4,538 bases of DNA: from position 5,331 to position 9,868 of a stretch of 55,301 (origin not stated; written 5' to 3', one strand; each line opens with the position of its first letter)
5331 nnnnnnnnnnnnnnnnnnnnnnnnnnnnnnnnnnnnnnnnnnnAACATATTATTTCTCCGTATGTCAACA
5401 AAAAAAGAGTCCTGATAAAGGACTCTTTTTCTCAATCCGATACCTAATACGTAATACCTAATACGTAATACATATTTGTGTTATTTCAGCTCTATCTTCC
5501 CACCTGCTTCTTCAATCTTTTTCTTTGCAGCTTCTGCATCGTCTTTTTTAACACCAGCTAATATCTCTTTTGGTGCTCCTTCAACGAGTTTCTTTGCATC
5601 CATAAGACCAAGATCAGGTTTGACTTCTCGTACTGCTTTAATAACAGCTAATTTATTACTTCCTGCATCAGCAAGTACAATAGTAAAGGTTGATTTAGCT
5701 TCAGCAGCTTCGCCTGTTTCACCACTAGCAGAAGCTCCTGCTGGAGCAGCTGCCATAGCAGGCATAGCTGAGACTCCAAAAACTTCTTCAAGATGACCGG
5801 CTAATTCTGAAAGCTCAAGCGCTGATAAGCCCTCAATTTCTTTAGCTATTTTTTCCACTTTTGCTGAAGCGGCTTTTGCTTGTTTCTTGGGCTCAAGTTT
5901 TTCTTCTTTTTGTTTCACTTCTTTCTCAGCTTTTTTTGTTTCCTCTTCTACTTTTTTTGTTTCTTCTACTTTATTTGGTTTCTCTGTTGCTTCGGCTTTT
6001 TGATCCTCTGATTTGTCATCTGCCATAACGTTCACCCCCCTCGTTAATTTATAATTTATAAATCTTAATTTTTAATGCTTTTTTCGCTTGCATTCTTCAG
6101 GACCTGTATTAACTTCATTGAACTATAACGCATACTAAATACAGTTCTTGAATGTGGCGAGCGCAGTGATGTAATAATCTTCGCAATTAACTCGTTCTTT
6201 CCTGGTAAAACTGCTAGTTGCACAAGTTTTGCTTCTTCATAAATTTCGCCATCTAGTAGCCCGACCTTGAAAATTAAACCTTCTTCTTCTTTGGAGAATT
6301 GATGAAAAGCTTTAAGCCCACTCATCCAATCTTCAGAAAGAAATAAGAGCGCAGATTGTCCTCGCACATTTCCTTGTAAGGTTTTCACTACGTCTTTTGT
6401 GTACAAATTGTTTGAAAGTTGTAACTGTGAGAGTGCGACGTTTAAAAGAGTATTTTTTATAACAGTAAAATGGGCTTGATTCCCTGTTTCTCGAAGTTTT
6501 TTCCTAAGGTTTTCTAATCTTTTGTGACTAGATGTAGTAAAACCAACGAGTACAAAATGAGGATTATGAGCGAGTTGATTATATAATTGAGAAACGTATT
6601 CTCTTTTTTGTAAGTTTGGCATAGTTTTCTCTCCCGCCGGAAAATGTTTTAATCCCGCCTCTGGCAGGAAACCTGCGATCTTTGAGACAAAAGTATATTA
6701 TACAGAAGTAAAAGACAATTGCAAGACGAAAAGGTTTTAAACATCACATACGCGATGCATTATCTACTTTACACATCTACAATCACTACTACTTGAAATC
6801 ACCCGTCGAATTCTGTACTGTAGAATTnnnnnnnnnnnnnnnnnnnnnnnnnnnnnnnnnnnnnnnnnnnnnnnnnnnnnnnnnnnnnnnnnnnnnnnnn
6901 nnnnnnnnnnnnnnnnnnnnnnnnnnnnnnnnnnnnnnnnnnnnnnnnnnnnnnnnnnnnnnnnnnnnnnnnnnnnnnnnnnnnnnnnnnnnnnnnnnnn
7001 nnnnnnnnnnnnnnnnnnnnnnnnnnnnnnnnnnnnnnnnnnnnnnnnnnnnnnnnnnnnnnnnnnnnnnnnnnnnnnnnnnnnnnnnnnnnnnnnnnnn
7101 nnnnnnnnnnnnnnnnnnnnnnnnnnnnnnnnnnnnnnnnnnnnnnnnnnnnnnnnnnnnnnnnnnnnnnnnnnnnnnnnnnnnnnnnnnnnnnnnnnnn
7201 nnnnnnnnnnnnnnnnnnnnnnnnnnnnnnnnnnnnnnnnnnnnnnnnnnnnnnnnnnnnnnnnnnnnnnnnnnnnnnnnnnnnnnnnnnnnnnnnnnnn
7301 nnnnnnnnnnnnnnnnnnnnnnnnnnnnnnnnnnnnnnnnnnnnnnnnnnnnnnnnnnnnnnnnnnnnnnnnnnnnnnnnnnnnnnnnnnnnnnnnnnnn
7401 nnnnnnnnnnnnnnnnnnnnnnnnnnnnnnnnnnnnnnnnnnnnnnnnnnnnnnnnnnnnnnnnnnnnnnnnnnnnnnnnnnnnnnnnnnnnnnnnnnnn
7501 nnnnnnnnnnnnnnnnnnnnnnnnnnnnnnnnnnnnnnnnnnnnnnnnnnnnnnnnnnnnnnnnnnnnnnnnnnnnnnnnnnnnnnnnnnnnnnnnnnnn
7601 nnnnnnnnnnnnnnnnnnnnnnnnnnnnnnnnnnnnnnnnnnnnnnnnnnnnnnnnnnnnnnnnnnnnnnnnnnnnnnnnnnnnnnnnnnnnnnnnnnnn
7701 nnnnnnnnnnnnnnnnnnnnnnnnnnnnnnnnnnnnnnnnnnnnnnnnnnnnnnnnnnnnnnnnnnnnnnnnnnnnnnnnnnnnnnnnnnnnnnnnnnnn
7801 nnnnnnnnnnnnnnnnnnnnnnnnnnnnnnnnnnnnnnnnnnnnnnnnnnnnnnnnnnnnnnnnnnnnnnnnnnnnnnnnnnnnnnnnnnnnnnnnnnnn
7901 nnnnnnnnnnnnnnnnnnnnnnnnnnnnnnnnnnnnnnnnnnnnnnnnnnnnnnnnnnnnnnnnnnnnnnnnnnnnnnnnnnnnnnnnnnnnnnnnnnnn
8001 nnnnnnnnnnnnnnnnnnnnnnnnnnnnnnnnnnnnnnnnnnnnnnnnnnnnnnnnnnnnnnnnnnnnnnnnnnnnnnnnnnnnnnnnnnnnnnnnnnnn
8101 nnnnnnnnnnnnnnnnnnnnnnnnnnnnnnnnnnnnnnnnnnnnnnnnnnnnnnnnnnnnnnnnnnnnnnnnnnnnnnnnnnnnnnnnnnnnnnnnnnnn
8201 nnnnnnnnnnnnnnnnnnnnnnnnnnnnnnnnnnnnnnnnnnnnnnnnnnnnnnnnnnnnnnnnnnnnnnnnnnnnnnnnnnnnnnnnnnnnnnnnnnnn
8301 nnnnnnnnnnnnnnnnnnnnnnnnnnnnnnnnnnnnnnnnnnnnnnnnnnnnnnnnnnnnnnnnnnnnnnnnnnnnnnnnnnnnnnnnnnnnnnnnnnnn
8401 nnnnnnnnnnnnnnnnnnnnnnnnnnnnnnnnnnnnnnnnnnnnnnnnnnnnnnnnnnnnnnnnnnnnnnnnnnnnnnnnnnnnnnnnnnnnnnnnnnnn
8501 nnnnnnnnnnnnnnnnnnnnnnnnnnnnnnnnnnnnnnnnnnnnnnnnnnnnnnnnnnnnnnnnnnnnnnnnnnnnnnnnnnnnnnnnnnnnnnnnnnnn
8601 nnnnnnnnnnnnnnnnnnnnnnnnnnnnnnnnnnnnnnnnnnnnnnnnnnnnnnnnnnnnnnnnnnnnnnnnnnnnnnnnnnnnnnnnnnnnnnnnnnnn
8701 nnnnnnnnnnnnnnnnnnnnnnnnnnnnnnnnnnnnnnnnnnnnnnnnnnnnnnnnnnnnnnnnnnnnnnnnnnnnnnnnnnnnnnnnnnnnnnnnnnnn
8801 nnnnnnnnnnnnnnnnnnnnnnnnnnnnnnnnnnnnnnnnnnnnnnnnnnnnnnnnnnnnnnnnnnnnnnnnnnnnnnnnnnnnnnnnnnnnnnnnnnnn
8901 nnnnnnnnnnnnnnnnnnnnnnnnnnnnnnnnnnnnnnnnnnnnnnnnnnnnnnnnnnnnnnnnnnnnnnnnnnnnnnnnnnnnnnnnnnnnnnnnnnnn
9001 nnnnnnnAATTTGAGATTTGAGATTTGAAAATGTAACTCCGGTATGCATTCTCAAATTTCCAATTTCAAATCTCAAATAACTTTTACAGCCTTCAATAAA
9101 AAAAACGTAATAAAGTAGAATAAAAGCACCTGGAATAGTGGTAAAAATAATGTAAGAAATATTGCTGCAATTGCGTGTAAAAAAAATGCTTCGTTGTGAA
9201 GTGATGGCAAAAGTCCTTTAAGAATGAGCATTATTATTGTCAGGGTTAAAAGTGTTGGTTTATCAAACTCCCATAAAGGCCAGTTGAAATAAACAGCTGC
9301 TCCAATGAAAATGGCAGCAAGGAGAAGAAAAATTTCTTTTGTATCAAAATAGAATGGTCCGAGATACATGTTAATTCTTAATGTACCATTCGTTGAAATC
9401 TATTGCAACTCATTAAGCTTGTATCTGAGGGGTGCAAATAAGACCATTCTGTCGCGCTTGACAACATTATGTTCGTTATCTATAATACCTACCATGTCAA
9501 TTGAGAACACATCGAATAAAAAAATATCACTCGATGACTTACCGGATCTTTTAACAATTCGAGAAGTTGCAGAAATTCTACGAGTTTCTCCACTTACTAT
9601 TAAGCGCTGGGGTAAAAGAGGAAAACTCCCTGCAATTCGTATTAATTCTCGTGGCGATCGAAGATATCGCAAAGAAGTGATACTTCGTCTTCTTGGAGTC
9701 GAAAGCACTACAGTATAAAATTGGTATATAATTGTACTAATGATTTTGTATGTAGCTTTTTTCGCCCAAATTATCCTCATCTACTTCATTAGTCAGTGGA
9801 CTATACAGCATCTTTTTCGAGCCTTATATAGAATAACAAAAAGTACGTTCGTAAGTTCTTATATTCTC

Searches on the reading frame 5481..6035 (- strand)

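Call 20: search_protein_families(library=pfam, proteins=[window:5481-6035:-], max_evalue=0.01)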
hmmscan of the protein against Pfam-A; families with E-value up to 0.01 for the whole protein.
window:5481-6035:- (184 aa): 3 families
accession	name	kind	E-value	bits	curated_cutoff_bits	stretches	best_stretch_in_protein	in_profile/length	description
PF00542.24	Ribosomal_L12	-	8.1e-24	84.2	25.9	1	117-184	1-67/67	Ribosomal protein L7/L12 C-terminal domain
PF16320.10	Ribosomal_L12_N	-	2.9e-12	46.5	25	1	59-102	1-45/48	Ribosomal protein L7/L12 dimerisation domain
PF02249.22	MCR_alpha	-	0.00025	22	25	1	42-112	38-108/127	Methyl-coenzyme M reductase alpha subunit, C-terminal domain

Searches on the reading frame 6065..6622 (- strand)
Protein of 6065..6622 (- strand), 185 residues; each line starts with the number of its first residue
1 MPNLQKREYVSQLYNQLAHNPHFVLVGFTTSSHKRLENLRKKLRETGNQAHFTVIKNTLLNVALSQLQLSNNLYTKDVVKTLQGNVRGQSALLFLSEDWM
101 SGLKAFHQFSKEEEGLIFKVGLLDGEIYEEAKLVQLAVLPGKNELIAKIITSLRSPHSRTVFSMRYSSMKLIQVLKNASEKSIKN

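Call 20: search_protein_families(library=pfam, proteins=[window:6065-6622:-], max_evalue=0.01)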
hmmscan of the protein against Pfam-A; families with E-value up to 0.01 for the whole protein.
window:6065-6622:- (185 aa): 1 family
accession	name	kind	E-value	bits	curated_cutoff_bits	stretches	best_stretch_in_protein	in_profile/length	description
PF00466.25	Ribosomal_L10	-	4.5e-15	56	22.8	1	3-111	3-100/100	Ribosomal protein L10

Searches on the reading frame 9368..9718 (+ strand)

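Call 66: search_protein_families(library=phrogs, proteins=[window:9368-9718:+], max_evalue=0.01)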
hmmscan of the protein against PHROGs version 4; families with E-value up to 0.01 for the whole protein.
window:9368-9718:+ (116 aa): 14 families
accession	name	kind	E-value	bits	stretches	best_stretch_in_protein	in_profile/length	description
phrog_10045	-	DNA, RNA and nucleotide metabolism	1.5e-10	41.7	1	48-92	7-52/74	HTH DNA binding protein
phrog_66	-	integration and excision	4.8e-09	37.4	1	43-107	75-138/412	excisionase and transcriptional regulator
phrog_7735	-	integration and excision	1.3e-06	29.7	1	61-112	5-53/99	excisionase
phrog_2907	-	integration and excision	4.3e-06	28.1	1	61-101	6-47/117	excisionase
phrog_2474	-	transcription regulation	2.8e-05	25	1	56-103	43-90/118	MerR-like transcriptional regulator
phrog_597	-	DNA, RNA and nucleotide metabolism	3.3e-05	25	1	47-103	98-155/200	DNA binding protein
phrog_6401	-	DNA, RNA and nucleotide metabolism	4e-05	24.4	1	58-92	6-40/64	DNA binding protein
phrog_6620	-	integration and excision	5e-05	24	1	62-108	2-48/201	transposase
phrog_57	-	head and packaging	0.00015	22.7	1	60-101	11-51/199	terminase small subunit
phrog_4745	-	DNA, RNA and nucleotide metabolism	0.00041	21.1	1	54-93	24-67/107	DNA binding protein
phrog_11671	-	unknown function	0.0015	19.7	1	61-107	7-53/146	-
phrog_668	-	DNA, RNA and nucleotide metabolism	0.0016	19.2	1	45-104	43-106/181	HTH DNA binding protein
phrog_7950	-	transcription regulation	0.0055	17.7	1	62-86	21-45/68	transcriptional repressor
phrog_16651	-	unknown function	0.0078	16.4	1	51-88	282-319/339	-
